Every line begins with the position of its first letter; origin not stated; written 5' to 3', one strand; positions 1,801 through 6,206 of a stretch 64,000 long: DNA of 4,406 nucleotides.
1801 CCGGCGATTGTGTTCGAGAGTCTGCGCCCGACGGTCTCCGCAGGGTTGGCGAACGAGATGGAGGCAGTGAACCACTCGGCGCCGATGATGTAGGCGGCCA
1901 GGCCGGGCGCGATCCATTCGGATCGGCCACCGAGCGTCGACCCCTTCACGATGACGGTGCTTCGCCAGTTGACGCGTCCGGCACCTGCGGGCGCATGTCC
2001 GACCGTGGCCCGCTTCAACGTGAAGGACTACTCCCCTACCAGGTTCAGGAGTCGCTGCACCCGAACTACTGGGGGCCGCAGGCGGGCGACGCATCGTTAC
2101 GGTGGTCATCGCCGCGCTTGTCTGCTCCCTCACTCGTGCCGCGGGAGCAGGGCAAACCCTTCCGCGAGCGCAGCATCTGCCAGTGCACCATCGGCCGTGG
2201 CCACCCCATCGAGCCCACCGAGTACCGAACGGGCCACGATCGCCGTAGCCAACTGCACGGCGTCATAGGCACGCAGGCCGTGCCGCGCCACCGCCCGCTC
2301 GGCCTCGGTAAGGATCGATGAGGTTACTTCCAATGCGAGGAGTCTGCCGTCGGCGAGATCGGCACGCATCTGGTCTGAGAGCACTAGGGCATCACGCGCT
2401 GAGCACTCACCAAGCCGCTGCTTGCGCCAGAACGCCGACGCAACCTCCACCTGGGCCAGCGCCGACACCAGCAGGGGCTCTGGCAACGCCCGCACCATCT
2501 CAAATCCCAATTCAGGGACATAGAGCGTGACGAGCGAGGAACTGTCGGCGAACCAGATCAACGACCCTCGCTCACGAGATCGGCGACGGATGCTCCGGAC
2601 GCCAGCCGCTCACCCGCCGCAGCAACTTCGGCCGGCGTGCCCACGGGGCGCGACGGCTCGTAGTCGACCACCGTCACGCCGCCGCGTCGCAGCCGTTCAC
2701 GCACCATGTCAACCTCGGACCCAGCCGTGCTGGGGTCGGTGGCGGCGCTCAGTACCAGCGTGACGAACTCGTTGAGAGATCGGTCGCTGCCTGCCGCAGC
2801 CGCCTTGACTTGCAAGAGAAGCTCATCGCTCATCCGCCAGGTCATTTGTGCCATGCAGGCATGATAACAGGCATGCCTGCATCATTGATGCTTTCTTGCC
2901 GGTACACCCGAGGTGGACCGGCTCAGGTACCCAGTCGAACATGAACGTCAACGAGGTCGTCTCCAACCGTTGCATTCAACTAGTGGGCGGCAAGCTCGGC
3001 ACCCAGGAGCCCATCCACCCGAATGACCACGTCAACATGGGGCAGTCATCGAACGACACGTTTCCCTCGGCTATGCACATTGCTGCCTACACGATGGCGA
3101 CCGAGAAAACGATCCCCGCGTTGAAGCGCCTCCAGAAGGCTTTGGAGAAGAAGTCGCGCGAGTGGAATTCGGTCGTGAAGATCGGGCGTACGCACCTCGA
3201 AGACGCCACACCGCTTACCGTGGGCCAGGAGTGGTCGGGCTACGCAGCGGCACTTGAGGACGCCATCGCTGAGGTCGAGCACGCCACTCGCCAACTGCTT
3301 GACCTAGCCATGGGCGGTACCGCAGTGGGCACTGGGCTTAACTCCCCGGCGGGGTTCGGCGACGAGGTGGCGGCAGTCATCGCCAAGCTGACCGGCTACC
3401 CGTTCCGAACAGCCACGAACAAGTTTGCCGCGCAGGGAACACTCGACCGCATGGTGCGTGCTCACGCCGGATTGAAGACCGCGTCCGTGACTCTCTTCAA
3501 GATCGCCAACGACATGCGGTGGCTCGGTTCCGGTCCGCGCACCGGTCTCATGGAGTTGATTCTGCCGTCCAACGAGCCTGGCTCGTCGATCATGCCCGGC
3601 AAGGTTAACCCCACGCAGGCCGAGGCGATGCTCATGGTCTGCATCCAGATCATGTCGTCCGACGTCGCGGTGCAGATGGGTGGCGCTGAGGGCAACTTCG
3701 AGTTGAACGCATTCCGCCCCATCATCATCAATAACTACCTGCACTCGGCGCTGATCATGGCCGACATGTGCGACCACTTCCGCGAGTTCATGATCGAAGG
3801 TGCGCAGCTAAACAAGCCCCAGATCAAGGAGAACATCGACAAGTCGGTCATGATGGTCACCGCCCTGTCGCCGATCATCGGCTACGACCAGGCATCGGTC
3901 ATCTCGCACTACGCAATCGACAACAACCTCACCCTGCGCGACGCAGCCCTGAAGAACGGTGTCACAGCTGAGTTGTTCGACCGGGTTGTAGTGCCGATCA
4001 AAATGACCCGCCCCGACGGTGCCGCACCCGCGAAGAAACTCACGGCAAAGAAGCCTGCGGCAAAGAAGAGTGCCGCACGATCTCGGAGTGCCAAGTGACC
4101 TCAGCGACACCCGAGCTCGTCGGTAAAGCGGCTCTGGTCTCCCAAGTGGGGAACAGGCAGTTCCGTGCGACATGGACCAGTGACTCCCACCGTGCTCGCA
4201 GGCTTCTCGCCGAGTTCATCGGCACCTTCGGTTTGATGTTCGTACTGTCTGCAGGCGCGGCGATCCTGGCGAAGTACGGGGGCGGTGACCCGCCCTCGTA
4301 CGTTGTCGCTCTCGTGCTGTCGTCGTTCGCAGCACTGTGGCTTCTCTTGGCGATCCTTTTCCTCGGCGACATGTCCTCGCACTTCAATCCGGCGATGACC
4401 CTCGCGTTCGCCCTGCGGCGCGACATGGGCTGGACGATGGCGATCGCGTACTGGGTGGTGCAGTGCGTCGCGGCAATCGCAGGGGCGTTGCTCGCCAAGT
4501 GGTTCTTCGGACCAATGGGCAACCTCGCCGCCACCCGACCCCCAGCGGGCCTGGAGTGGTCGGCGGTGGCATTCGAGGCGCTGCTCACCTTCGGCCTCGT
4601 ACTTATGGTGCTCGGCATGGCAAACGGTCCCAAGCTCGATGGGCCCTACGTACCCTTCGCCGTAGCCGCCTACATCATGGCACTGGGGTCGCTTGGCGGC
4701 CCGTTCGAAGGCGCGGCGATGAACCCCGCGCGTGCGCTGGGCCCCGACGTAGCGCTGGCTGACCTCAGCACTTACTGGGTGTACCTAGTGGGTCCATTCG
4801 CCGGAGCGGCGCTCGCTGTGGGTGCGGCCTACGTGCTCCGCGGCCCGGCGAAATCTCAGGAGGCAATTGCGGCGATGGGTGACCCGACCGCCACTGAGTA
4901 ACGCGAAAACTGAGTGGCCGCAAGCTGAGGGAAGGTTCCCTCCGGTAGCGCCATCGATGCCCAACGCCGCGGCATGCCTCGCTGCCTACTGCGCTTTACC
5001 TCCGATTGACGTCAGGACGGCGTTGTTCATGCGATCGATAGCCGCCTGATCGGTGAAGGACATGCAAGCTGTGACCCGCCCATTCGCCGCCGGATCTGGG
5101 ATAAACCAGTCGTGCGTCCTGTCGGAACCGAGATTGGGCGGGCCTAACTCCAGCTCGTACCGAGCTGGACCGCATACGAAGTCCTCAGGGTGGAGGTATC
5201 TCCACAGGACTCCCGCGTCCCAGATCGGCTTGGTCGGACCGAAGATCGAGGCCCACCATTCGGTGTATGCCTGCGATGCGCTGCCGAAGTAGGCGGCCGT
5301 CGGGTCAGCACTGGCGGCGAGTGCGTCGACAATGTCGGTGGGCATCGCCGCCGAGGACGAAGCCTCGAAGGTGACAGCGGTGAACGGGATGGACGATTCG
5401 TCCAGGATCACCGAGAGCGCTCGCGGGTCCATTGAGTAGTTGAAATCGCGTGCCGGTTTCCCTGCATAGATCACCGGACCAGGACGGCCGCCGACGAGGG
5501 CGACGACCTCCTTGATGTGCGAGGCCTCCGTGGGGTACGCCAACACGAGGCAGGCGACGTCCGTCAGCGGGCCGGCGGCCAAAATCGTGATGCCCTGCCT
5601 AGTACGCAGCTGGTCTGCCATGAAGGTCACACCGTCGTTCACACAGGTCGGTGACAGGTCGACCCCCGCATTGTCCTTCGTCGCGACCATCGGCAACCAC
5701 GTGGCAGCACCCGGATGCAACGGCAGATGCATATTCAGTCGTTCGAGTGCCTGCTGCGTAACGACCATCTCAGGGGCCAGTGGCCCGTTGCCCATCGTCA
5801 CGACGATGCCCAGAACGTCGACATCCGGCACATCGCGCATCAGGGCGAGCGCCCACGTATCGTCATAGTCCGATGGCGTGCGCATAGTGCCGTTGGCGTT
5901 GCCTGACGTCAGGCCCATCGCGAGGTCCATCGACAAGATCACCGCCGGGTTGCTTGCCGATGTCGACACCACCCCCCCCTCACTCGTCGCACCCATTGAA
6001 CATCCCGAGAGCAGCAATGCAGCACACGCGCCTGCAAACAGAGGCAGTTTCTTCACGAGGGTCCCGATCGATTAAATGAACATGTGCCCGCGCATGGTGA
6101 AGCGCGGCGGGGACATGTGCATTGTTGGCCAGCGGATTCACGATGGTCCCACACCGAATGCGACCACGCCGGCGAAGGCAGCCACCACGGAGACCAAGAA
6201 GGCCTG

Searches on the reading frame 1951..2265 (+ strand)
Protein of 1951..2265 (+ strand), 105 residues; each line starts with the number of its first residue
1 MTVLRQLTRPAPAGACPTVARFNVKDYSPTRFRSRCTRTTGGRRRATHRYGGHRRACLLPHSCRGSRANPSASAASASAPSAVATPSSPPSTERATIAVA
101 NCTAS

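Call 46: search_protein_families(library=ncbifam, alignment_id=A2, max_evalue=0.05)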
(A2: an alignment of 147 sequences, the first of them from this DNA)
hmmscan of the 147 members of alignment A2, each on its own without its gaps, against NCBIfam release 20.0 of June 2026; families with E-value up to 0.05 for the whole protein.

A. member 1, seq(105 aa): 0 families

B. families by the number of members that match (of 147 scanned): 45 families (the first 25 are shown)
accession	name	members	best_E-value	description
NF006444.0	PRK08762.1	1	1.1e-16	molybdopterin-synthase adenylyltransferase MoeB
NF045521.1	rhoda_near_glyco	1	3.4e-13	rhodanese homology domain-containing protein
NF001195.0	PRK00162.1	1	1.8e-12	thiosulfate sulfurtransferase GlpE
NF005646.0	PRK07411.1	1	1.3e-11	molybdopterin-synthase adenylyltransferase MoeB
NF052430.1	repress_RicR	1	2.2e-11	copper-sensing transcriptional repressor RicR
NF047752.1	MntA_antitoxin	1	2.8e-11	type VII toxin-antitoxin system MntA family adenylyltransferase antitoxin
NF005902.0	PRK07878.1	1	3.8e-08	adenylyltransferase/sulfurtransferase MoeZ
NF008464.0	PRK11352.1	1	4.3e-07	formaldehyde-responsive transcriptional repressor FrmR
NF051895.1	anti_phage_HalB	1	2.9e-05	anti-phage Hailong system nucleotidyltransferase HalB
TIGR03842.1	F420_CPS_4043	1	3e-05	TIGR03842 family LLM class F420-dependent oxidoreductase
NF008750.0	PRK11784.1-2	1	3.2e-05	tRNA 2-selenouridine(34) synthase MnmH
NF008752.0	PRK11784.1-4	1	4.9e-05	tRNA 2-selenouridine(34) synthase MnmH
TIGR03841.1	F420_Rv3093c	1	8.7e-05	LLM class F420-dependent oxidoreductase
NF004111.0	PRK05600.1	1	9e-05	ThiF family adenylyltransferase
TIGR03167.1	tRNA_sel_U_synt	1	0.0001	tRNA 2-selenouridine(34) synthase MnmH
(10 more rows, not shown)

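Call 47: search_protein_families(library=pfam, alignment_id=A2, max_evalue=0.05)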
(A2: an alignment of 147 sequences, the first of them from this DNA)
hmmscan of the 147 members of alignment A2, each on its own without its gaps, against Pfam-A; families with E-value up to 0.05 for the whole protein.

A. member 1, seq(105 aa): 0 families

B. families by the number of members that match (of 147 scanned): 57 families (the first 25 are shown)
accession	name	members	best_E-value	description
PF01402.27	RHH_1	3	2.7e-06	Ribbon-helix-helix protein, copG family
PF01850.27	PIN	2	5.1e-07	PIN domain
PF19891.5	DUF6364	2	0.00051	Family of unknown function (DUF6364)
PF09957.15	VapB_antitoxin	2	0.0023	Bacterial antitoxin of type II TA system, VapB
PF22513.2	FitA-like_RHH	2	0.0027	Antitoxin FitA-like, ribbon-helix-helix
PF05534.18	HicB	2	0.0043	HicB family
PF07878.17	RHH_5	2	0.024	CopG-like RHH_1 or ribbon-helix-helix domain, RHH_5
PF09966.14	DUF2200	1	1.5e-46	Uncharacterized protein conserved in bacteria (DUF2200)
PF02583.22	Trns_repr_metal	1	3e-23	Metal-sensitive transcriptional repressor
PF13474.12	SnoaL_3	1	2.8e-15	SnoaL-like domain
PF00581.25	Rhodanese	1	6.5e-15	Rhodanese-like domain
PF01934.22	HepT-like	1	1.7e-14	Ribonuclease HepT-like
PF01909.29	NTP_transf_2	1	5.2e-12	Nucleotidyltransferase domain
PF00543.27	P-II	1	1.8e-11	Nitrogen regulatory protein P-II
PF18765.7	Polbeta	1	2.5e-11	Polymerase beta, Nucleotidyltransferase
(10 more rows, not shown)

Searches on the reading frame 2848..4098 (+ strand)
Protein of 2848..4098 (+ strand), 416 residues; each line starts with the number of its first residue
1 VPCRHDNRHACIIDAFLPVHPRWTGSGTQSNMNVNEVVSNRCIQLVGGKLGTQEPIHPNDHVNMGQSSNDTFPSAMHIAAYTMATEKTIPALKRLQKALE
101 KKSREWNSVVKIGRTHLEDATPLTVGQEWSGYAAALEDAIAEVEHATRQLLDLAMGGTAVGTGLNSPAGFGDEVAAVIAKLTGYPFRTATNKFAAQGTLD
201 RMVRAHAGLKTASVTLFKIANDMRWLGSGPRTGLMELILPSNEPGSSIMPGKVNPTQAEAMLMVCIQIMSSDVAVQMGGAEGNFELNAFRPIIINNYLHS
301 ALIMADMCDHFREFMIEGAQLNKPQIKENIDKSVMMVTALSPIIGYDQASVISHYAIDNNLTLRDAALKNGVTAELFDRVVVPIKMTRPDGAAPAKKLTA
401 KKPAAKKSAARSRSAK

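Call 16: search_protein_families(library=pfam, proteins=[window:2848-4098:+], max_evalue=0.001)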
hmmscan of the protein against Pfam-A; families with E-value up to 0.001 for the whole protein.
window:2848-4098:+ (416 aa): 2 families
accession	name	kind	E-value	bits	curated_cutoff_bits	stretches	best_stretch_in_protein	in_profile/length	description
PF00206.25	Lyase_1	-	1.9e-80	271.1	27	1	18-269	71-311/312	Lyase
PF10415.14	FumaraseC_C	-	9.3e-16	58.4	32.5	1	336-388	1-54/54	Fumarase C C-terminus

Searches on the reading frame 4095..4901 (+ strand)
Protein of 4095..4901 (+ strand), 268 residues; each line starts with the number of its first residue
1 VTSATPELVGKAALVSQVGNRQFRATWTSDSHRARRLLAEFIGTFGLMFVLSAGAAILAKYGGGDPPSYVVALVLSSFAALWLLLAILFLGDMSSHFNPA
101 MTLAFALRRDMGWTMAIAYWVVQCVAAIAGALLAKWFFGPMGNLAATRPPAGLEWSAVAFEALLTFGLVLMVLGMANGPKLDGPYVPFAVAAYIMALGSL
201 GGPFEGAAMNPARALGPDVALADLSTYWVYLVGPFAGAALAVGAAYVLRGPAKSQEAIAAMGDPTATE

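Call 16: search_protein_families(library=pfam, proteins=[window:4095-4901:+], max_evalue=0.001)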
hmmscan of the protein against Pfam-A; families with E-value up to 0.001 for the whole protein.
window:4095-4901:+ (268 aa): 1 family
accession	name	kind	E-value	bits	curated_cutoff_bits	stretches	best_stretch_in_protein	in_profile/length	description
PF00230.25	MIP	-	1.4e-37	130.1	25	1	32-242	6-219/222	Major intrinsic protein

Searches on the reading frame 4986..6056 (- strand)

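Call 16: search_protein_families(library=pfam, proteins=[window:4986-6056:-], max_evalue=0.001)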
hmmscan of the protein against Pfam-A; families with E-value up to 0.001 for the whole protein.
window:4986-6056:- (356 aa): 1 family
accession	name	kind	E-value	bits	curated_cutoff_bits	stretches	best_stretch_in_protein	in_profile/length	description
PF01156.24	IU_nuc_hydro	-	6.2e-27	95.5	34.2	1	64-293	9-250/297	Inosine-uridine preferring nucleoside hydrolase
